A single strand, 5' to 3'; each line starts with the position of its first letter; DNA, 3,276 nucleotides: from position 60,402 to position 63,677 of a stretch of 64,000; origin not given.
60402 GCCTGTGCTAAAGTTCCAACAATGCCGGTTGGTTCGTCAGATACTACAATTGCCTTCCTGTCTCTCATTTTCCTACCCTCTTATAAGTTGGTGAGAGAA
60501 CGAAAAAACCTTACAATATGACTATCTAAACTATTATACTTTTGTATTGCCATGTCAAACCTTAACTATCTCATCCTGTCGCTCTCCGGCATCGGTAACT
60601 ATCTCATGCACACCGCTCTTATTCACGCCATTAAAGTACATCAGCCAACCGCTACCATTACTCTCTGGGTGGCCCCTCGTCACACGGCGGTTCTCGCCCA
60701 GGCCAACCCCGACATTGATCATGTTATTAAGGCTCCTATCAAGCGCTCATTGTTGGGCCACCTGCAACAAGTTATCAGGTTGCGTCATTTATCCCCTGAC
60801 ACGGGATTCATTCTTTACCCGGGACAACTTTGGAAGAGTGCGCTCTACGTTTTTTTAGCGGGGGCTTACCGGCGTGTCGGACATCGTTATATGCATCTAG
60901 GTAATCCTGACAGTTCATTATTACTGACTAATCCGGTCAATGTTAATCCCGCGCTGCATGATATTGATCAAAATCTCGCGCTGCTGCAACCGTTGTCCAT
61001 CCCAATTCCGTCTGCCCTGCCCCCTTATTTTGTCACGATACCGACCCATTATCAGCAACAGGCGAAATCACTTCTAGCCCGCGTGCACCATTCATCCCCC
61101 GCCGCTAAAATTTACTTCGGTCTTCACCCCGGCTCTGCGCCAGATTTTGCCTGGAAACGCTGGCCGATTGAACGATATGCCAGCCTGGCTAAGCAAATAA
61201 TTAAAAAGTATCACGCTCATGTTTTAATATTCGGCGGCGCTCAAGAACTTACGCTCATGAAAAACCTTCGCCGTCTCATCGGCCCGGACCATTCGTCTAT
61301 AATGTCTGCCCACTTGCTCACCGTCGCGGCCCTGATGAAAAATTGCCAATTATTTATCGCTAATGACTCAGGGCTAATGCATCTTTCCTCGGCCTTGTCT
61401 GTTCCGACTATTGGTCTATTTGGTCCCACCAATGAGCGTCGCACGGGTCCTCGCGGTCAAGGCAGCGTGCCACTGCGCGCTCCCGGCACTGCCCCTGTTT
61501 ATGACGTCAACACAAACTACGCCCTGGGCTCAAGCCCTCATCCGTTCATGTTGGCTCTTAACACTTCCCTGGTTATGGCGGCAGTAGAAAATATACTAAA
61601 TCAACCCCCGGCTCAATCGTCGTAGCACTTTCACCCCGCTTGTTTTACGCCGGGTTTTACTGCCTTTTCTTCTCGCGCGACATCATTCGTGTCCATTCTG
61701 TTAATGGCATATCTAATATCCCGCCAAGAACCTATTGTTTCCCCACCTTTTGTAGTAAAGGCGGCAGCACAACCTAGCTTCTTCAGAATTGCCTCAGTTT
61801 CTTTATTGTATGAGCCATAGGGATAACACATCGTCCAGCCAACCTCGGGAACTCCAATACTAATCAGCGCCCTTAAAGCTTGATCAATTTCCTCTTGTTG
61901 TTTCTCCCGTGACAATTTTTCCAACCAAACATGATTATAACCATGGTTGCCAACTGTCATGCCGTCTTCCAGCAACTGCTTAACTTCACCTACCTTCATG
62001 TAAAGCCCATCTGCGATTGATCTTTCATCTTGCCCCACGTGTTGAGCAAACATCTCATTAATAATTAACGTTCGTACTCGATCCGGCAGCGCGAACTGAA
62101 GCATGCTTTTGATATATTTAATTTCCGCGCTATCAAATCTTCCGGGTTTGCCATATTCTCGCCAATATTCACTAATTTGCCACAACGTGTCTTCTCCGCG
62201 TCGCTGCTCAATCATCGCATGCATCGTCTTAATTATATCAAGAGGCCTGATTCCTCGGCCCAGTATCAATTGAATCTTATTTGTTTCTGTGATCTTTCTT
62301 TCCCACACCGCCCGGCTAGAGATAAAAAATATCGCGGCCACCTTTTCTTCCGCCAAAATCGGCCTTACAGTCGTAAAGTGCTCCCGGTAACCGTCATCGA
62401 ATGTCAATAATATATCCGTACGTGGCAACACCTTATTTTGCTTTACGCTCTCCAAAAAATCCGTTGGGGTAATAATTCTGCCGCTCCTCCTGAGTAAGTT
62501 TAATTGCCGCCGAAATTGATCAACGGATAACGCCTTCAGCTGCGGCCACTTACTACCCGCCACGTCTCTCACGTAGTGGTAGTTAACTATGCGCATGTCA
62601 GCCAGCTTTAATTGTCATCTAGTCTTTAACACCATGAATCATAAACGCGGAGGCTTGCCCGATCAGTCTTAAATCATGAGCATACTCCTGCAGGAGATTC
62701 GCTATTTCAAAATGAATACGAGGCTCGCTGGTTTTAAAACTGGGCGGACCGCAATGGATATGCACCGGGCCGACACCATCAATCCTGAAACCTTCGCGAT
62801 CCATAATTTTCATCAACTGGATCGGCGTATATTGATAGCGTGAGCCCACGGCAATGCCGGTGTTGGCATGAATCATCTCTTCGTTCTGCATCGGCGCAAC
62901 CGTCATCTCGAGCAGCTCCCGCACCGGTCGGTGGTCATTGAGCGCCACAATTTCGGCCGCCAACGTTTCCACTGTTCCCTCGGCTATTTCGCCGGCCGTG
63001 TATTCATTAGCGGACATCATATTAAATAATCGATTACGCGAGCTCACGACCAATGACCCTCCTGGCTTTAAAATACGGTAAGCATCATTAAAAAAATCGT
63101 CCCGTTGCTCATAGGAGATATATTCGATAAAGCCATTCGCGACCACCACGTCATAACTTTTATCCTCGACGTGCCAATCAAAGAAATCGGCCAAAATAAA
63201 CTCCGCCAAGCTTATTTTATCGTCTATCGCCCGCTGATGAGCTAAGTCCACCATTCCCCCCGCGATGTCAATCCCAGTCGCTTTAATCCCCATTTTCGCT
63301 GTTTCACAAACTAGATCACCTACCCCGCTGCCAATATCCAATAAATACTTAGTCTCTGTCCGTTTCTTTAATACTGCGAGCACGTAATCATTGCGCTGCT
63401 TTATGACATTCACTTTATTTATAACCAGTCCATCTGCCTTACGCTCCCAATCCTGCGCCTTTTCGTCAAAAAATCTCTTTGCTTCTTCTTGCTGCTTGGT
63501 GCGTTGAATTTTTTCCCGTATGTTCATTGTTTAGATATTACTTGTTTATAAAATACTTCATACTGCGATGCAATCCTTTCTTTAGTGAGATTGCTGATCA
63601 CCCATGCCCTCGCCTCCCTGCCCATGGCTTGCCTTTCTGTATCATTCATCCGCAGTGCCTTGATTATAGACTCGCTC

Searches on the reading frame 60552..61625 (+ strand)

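Call 36: search_protein_families(library=pfam, proteins=[window:60552-61625:+], max_evalue=0.001)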
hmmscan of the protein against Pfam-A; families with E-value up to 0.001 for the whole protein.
window:60552-61625:+ (357 aa): 1 family
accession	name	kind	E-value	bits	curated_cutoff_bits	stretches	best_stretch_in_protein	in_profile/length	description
PF01075.23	Glyco_transf_9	-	2.3e-28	99.6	22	1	92-303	21-222/247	Glycosyltransferase family 9 (heptosyltransferase)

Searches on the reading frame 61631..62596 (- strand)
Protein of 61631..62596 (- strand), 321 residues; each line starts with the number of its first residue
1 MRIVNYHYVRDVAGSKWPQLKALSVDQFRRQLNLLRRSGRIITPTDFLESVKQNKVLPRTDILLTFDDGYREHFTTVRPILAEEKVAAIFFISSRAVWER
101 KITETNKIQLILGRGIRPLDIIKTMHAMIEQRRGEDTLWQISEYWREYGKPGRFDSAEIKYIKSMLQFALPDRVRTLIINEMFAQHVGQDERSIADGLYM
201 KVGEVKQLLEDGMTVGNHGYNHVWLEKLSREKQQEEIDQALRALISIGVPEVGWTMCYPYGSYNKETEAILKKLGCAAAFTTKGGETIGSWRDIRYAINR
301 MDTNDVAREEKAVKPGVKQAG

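Call 36: search_protein_families(library=pfam, proteins=[window:61631-62596:-], max_evalue=0.001)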
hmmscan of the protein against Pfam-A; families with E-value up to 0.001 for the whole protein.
window:61631-62596:- (321 aa): 1 family
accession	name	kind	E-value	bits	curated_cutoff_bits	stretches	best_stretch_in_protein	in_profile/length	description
PF01522.26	Polysacc_deac_1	-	3.1e-25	89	23.1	2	203-277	49-122/124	Polysaccharide deacetylase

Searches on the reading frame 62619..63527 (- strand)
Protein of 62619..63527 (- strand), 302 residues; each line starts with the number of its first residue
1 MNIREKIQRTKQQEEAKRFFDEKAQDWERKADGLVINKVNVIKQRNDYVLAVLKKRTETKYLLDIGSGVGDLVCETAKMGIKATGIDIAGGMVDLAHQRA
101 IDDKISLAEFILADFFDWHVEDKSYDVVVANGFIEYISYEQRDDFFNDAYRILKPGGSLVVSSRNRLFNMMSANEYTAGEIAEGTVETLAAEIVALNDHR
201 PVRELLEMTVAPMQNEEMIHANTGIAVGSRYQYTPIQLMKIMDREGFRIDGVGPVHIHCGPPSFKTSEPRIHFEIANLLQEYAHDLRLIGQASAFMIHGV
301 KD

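Call 36: search_protein_families(library=pfam, proteins=[window:62619-63527:-], max_evalue=0.001)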
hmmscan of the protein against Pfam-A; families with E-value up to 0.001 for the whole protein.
window:62619-63527:- (302 aa): 11 families
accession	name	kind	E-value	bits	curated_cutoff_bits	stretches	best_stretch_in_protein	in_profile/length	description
PF08241.18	Methyltransf_11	-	4.1e-19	69.4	21.2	1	63-161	1-95/95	Methyltransferase domain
PF13649.12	Methyltransf_25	-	1.1e-18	68.1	27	1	63-157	2-97/97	Methyltransferase domain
PF13847.12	Methyltransf_31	-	6.3e-15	55.6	27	1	61-174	6-125/145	Methyltransferase domain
PF08242.18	Methyltransf_12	-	1.1e-13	52.2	30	1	63-159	1-98/98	Methyltransferase domain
PF13489.12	Methyltransf_23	-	1e-11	45.3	27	1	47-168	11-123/164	Methyltransferase domain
PF02353.26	CMAS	-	6.4e-11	42.5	27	1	58-173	62-176/273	Mycolic acid cyclopropane synthetase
PF01209.24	Ubie_methyltran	-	1.8e-09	37.8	20.1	1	16-169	9-159/233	ubiE/COQ5 methyltransferase family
PF05175.20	MTS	-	4.9e-08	33.2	23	1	50-164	24-141/170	Methyltransferase small domain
PF05891.18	Methyltransf_PK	-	1.9e-06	28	27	1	48-163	41-161/218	AdoMet dependent proline di-methyltransferase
PF06325.19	PrmA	-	1.6e-05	25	22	1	57-162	160-259/296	Ribosomal protein L11 methyltransferase (PrmA)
PF05148.21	Methyltransf_8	-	0.00096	19.5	27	0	13-163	27-158/219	Hypothetical methyltransferase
